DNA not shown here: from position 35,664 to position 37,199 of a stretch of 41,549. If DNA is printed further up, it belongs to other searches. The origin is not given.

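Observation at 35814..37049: ATP-grasp ligase as terminal gene of the isonitrile operon suggests an amide-conjugated product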

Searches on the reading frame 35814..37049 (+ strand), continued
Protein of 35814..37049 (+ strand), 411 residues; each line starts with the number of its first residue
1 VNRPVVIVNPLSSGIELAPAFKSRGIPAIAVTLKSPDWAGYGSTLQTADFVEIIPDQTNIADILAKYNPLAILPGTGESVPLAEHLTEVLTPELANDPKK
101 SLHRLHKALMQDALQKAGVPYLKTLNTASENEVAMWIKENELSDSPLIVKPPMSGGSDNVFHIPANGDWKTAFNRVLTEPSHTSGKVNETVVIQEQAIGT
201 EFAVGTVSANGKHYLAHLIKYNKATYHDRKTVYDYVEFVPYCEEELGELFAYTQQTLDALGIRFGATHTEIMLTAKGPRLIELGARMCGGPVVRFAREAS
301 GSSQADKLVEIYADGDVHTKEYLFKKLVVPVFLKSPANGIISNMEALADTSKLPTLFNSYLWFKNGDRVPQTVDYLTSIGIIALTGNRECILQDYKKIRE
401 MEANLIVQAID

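Call 22: find_encoding_contigs(protein=P0031, flank=8000, max_places=3)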
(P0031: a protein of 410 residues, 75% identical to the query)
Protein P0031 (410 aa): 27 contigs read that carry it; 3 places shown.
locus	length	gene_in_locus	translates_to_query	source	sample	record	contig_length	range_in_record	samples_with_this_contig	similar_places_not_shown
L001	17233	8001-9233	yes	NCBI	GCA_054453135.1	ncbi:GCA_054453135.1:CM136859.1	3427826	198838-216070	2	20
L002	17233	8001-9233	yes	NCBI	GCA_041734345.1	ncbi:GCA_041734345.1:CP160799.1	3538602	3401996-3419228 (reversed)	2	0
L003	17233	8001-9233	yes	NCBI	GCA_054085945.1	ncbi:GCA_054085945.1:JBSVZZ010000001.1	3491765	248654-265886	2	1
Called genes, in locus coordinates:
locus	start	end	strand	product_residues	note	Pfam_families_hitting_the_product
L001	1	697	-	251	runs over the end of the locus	PF02405:MlaE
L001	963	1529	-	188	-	PF00646:F-box (weak), PF12937:F-box-like (weak)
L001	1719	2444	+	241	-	-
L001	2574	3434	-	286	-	PF00126:HTH_1, PF03466:LysR_substrate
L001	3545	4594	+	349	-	PF05141:DIT1_PvcA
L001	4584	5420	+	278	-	PF02668:TauD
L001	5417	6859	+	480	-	PF01494:FAD_binding_3, PF03486:HI0933_like (faint)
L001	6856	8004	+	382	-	PF07690:MFS_1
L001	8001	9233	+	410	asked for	PF01071:GARS_A (faint), PF13535:ATP-grasp_4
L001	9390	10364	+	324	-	PF13489:Methyltransf_23, PF13847:Methyltransf_31, PF08241:Methyltransf_11, PF08242:Methyltransf_12, PF13649:Methyltransf_25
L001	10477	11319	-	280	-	PF05569:Peptidase_M56 (weak), PF01435:Peptidase_M48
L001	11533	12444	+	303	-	PF26393:Lart1_ADPRT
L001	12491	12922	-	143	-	-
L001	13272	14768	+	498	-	PF01593:Amino_oxidase, PF13450:NAD_binding_8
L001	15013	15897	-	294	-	PF00532:Peripla_BP_1, PF13407:Peripla_BP_4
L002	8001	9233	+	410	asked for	PF01071:GARS_A (faint), PF13535:ATP-grasp_4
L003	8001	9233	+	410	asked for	PF01071:GARS_A (faint), PF13535:ATP-grasp_4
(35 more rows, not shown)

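Call 33: search_protein_representatives(protein=window:35814-37046:+)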
Query: 411 residues. Proteins with E-value up to 0.001 (for the whole library): 4016; up to 1e-10: 1950; up to 1e-30: 432. The best 150 are listed.
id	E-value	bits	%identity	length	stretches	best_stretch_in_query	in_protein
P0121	5.8e-152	522.6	57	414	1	1-407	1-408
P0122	4.7e-148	509.7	77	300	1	110-408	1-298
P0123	1.6e-130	452.0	51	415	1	1-407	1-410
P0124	1.7e-115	402.5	76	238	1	172-407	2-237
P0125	1.0e-106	373.6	46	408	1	3-407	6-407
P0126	1.6e-104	366.4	64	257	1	1-255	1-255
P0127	8.9e-100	350.8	42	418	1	3-410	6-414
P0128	1.7e-85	303.8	41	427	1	3-408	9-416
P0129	8.3e-75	268.6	38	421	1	4-408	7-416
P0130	1.5e-68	247.9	37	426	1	5-405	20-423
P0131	4.4e-67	243.1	52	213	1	197-407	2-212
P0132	5.7e-67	242.7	37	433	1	3-408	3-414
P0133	7.6e-67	242.3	36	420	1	4-409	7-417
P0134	9.0e-65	235.5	31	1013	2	5-404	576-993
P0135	5.9e-63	229.5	33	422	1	4-411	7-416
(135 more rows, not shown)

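Call 35: find_related_loci(query=A2, collection=genome_contigs, flank=8000)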
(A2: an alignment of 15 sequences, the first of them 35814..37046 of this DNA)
Query A2 (411 aa) in genome_contigs; peptide patterns used: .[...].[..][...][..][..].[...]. (x = any residue, [..] = any of these).
275 stretches matched a pattern; 245 encode a relative of the query (tblastn E <= 1e-3); the best 80 are kept; 80 distinct loci.
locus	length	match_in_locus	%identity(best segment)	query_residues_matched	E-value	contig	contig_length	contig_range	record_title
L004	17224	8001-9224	75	1-408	0e+0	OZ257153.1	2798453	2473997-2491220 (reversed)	MAG: Gammaproteobacteria bacterium isolate 798d9e55-f53b-4b44-bb64-b4be98c9eddc genome assembly, chromosome: 1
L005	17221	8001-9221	76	1-407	0e+0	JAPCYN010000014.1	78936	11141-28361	Legionella sp. 515359 NODE_14_length_78936_cov_370.985328, whole genome shotgun sequence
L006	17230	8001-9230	75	1-410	0e+0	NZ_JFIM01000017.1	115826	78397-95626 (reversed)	Legionella pneumophila subsp. fraseri strain ATCC 33156 contig017, whole genome shotgun sequence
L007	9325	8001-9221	75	1-407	0e+0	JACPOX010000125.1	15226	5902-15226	MAG: Legionella longbeachae isolate NC_groundwater_612_Pr5_B-0.1um_36_7 alan_book_18_scaffold_261478, whole genome shotg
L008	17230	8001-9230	74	1-410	0e+0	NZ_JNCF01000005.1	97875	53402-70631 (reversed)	Legionella norrlandica strain LEGN contig_42, whole genome shotgun sequence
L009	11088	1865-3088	74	1-408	0e+0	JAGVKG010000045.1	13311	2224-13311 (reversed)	MAG: Candidatus Obscuribacterales bacterium isolate SW_9 c_000000083539, whole genome shotgun sequence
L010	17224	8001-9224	74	1-408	0e+0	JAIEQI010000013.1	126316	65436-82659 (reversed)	MAG: Candidatus Obscuribacterales bacterium isolate co.spades.DASTOOL.2.5kb_125 c_000000444790, whole genome shotgun seq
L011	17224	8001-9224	74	1-408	0e+0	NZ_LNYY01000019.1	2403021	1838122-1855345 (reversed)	Legionella steelei strain IMVS3376 Lste_ctg019, whole genome shotgun sequence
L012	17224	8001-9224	73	1-408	0e+0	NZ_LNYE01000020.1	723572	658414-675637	Legionella gratiana strain Lyon 8420412 Lgra_ctg020, whole genome shotgun sequence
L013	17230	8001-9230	73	1-410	0e+0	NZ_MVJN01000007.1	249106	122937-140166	Legionella quinlivanii strain ID143958 Contig_7, whole genome shotgun sequence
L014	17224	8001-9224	73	1-407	0e+0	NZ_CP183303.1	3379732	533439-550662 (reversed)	Legionella sp. D16C41 chromosome, complete genome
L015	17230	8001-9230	72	1-410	0e+0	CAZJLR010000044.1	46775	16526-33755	MAG TPA_asm: uncultured Candidatus Obscuribacterales bacterium isolate SRP262948_co1_150 genome assembly, contig: NODE_7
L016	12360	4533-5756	72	1-408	0e+0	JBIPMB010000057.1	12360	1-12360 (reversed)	MAG: Gammaproteobacteria bacterium isolate ME2015-10-10_3300044731_group6_bin74 Rohwer_bin2488_scaffold_4508_c1, whole g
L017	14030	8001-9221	69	1-407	0e+0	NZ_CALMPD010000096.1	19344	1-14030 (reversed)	MAG: uncultured Legionella sp. isolate SRR7110452_bin.43_CONCOCT_v1.1_MAG ERZ782916.493, whole genome shotgun sequence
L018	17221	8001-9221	72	1-407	0e+0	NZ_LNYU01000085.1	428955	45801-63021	Legionella santicrucis strain SC-63-C7 Lsan_ctg085, whole genome shotgun sequence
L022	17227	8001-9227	70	1-410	0e+0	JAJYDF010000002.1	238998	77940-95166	MAG: Proteobacteria bacterium isolate BP9.bin86 NODE_40_length_238998_cov_2.295704, whole genome shotgun sequence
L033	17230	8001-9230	66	1-408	0e+0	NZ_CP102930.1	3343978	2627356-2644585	Bdellovibrio bacteriovorus strain kdesi chromosome, complete genome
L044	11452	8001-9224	64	3-411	9e-177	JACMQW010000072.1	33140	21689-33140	MAG: Oligoflexia bacterium isolate LF-bin-469 FL-bin-469-contig-k141_2244663, whole genome shotgun sequence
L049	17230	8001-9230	51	1-407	5e-142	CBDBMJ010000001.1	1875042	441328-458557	MAG: Bdellovibrionota bacterium isolate e395fa54-b5c4-437f-8e47-0a2ced46d226 genome assembly, contig: contig_1, whole ge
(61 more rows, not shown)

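Call 38: predict_structure(alignment_id=A1)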
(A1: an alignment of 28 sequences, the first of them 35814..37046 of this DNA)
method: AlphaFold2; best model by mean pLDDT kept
length: 411 residues; sequences in the alignment: 28
mean_pLDDT: 77.4   pTM: 0.77
mean pLDDT of the five models: 77.4, 70.6, 69.0, 67.6, 49.9
residues with pLDDT >= 90: 84; 70-90: 224; 50-70: 74; < 50: 29
segments of 3 or more residues with pLDDT < 50: 13-15, 36-44, 228-231, 372-379
pLDDT, mean of each block of 10 residues (from residue 1): 84 63 87 61 63 91 95 81 92 90 77 84 91 96 90 67 87 90 73 87 86 85 54 69 82 90 84 85 66 66 74 63 66 65 79 71 67 44 74 79 78 58
secondary structure, 60 per line:
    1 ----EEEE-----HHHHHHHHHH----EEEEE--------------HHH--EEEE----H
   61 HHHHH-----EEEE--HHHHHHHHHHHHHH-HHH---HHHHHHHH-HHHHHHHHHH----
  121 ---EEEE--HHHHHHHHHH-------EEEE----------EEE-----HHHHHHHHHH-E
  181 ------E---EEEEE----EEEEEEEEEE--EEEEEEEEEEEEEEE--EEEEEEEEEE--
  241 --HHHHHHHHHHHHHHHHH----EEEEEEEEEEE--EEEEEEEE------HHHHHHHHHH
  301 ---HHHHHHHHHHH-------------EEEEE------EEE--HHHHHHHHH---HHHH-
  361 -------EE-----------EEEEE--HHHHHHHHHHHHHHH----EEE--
elements in order: E5-8 H14-23 E28-32 E52-55 H60-65 E71-74 H77-90 H98-105 H107-116 E124-127 H130-139 E147-150 E161-163 H169-178 E191-195 E200-209 E212-226 E229-238 H243-259 E264-274 E277-284 H291-300 H304-314 E328-332 E339-341 H344-352 H356-359 E381-385 H388-402 E407-409

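Call 45: fold_search(model_id=the predicted structure, library=pdb)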
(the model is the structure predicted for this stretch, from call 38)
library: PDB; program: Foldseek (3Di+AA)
matches with E <= 10: 1807; with E <= 0.001: 450
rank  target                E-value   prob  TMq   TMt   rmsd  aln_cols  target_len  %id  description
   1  3vot_B                8.2e-23  1.00  0.68  0.71   5.3       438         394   16  Crystal structure of L-amino acid ligase from Bacillus licheniformis (released 2012-11-07)
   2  3vot_A                1.4e-22  1.00  0.70  0.70   5.4       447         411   16  Crystal structure of L-amino acid ligase from Bacillus licheniformis (released 2012-11-07)
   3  4dim                  3.3e-21  1.00  0.60  0.63   7.2       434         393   16  Crystal structure of phosphoribosylglycinamide synthetase from Anaerococcus prevotii (released 2012-02-29)
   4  3wnz                  5.2e-20  1.00  0.71  0.64   6.4       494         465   16  Crystal structure of Bacillus subtilis YwfE, an L-amino acid ligase, with bound ADP-Mg-Pi (released 2014-05-14)
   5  3vmm                  7.0e-20  1.00  0.73  0.65   5.7       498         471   16  Crystal structure of BacD, an L-amino acid dipeptide ligase from Bacillus subtilis (released 2012-04-11)
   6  3wo1                  2.7e-19  1.00  0.77  0.69   5.1       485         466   16  Crystal structure of Trp332Ala mutant YwfE, an L-amino acid ligase, with bound ADP-Mg-Ala (released 2014-05-14)
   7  9yx2_B                9.0e-19  1.00  0.59  0.52   7.2       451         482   14  Structure of the long chain acyl-CoA carboxylase complex from Mycobacterium smegmatis with ATP, bicarbonate, and propi (released 2025-11-26)
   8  3v4s_B                1.7e-18  1.00  0.67  0.71   5.5       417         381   14  Crystal Structure of ADP-ATP complex of purK: N5-carboxyaminoimidazole ribonucleotide synthetase (released 2013-02-13)
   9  4wd3_A                2.5e-18  1.00  0.68  0.71   5.0       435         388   17  Crystal structure of an L-amino acid ligase RizA (released 2015-09-09)
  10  9yx2_D                4.1e-18  1.00  0.58  0.51   7.5       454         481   14  Structure of the long chain acyl-CoA carboxylase complex from Mycobacterium smegmatis with ATP, bicarbonate, and propi (released 2025-11-26)
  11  3q2o_A                4.3e-18  1.00  0.64  0.69   5.7       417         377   14  Crystal Structure of purK: N5-carboxyaminoimidazole ribonucleotide synthetase (released 2011-10-26)
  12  3r5h_A                4.3e-18  1.00  0.66  0.70   5.7       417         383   14  Crystal Structure of ADP-AIR complex of purK: N5-carboxyaminoimidazole ribonucleotide synthetase (released 2012-03-21)
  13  3ouz_B                7.1e-18  1.00  0.61  0.57   7.0       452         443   14  Crystal Structure of Biotin Carboxylase-ADP complex from Campylobacter jejuni (released 2010-10-13)
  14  2dzd_A                7.5e-18  1.00  0.52  0.48   9.4       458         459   14  Crystal structure of the biotin carboxylase domain of pyruvate carboxylase (released 2007-09-25)
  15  7ybu_A                8.0e-18  1.00  0.51  0.34  11.2       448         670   12  Human propionyl-coenzyme A carboxylase (released 2023-07-05)
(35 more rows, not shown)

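Call 50: search_protein_families(library=pfam, proteins=[L049:940-2430:+, L049:2394-4301:+, L049:4237-5259:+, L049:5268-6119:+, L049:6104-6859:+, L013:3441-4604:+, L013:4601-6217:+, L013:6301-7140:-, L013:7306-7911:+, L013:9983-11044:-], max_evalue=0.0001)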
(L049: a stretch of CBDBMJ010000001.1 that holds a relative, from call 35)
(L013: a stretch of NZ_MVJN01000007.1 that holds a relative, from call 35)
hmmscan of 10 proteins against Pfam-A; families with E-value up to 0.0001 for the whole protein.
L049:940-2430:+ (496 aa): 2 families
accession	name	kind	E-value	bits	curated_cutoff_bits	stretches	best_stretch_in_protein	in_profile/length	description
PF11794.13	HpaB_N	-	1e-84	284.8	35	1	6-267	1-270/270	4-hydroxyphenylacetate 3-hydroxylase N terminal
PF03241.18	HpaB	-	1.4e-59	201.1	25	1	275-474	2-201/202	4-hydroxyphenylacetate 3-hydroxylase C terminal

L049:2394-4301:+ (635 aa): 3 families
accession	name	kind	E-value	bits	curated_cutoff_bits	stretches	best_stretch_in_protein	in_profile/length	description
PF00733.27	Asn_synthase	-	8.4e-94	315.6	21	1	254-618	2-353/354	Asparagine synthase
PF13537.11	GATase_7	-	1.1e-42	145.3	25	1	58-183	1-123/123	Glutamine amidotransferase domain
PF13522.11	GATase_6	-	6.5e-41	139.8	27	1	43-177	1-130/130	Glutamine amidotransferase domain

L049:4237-5259:+ (340 aa): 3 families
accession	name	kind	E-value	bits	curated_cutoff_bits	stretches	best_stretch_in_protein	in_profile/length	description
PF00107.32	ADH_zinc_N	-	6.3e-23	81.6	31.8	1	166-277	1-110/129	Zinc-binding dehydrogenase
PF13602.12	ADH_zinc_N_2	-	1.1e-16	62.4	27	1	199-338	2-134/134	Zinc-binding dehydrogenase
PF08240.17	ADH_N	-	7.3e-14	52.3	23.5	1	43-125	1-104/104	Alcohol dehydrogenase GroES-like domain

L049:5268-6119:+ (283 aa): 1 family
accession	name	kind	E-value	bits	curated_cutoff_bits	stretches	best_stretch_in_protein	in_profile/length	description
PF02900.23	LigB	-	6.7e-26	91.4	26.3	1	9-257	4-248/269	Catalytic LigB subunit of aromatic ring-opening dioxygenase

L049:6104-6859:+ (251 aa): 3 families
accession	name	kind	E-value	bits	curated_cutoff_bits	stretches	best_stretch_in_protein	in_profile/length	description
PF00106.31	adh_short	-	5.2e-21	75.4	26.6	1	6-189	1-187/195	short chain dehydrogenase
PF13561.12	adh_short_C2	-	2e-12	47.6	27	1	12-190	1-182/236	Enoyl-(Acyl carrier protein) reductase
PF01370.27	Epimerase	-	4e-05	23.6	20.9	1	8-170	1-160/240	NAD dependent epimerase/dehydratase family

L013:3441-4604:+ (387 aa): 1 family
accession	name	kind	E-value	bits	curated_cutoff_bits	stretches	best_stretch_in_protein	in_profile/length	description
PF01569.27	PAP2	-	2.1e-10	40.9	27.2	1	272-376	7-121/130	PAP2 superfamily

L013:4601-6217:+ (538 aa): 4 families
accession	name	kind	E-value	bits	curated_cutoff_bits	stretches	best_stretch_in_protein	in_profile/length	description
PF02518.31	HATPase_c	-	2.2e-21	76.8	26.4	1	430-537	3-108/111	Histidine kinase-, DNA gyrase B-, and HSP90-like ATPase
PF14501.12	HATPase_c_5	-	1e-05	25.8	22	1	433-524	6-91/102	GHKL domain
PF00672.30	HAMP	-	3.4e-05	24.5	25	1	209-259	1-51/53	HAMP domain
PF13589.12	HATPase_c_3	-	3.8e-05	24.2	25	1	435-535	5-104/137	Histidine kinase-, DNA gyrase B-, and HSP90-like ATPase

L013:6301-7140:- (279 aa): 0 families

L013:7306-7911:+ (201 aa): 2 families
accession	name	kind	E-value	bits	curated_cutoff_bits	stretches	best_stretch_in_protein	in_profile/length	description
PF01243.27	PNPOx_N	-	2.1e-10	41.4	28.1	1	20-120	1-93/120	Pyridoxamine 5'-phosphate oxidase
PF16242.11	Pyrid_ox_like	-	2.2e-06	27.7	28.8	1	32-114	14-98/149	Pyridoxamine 5'-phosphate oxidase like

L013:9983-11044:- (353 aa): 5 families
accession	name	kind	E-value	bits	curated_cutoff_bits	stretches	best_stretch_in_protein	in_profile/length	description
PF00817.25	IMS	-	1.6e-50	171.3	23.2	1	8-155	1-148/148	impB/mucB/samB family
PF21999.2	IMS_HHH_1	-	3.2e-13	50.4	27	1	182-231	3-53/53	DNA polymerase-iota, thumb domain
PF11799.13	IMS_C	-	2.3e-12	47.7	20.7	1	241-336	1-97/109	impB/mucB/samB family C-terminal domain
PF21704.3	POLH-Rev1_HhH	-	3.9e-07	30.6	27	1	177-230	1-56/56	DNApol eta/Rev1, HhH motif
PF11798.14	IMS_HHH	-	1.5e-06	28.6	24.4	1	167-198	1-32/32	IMS family HHH motif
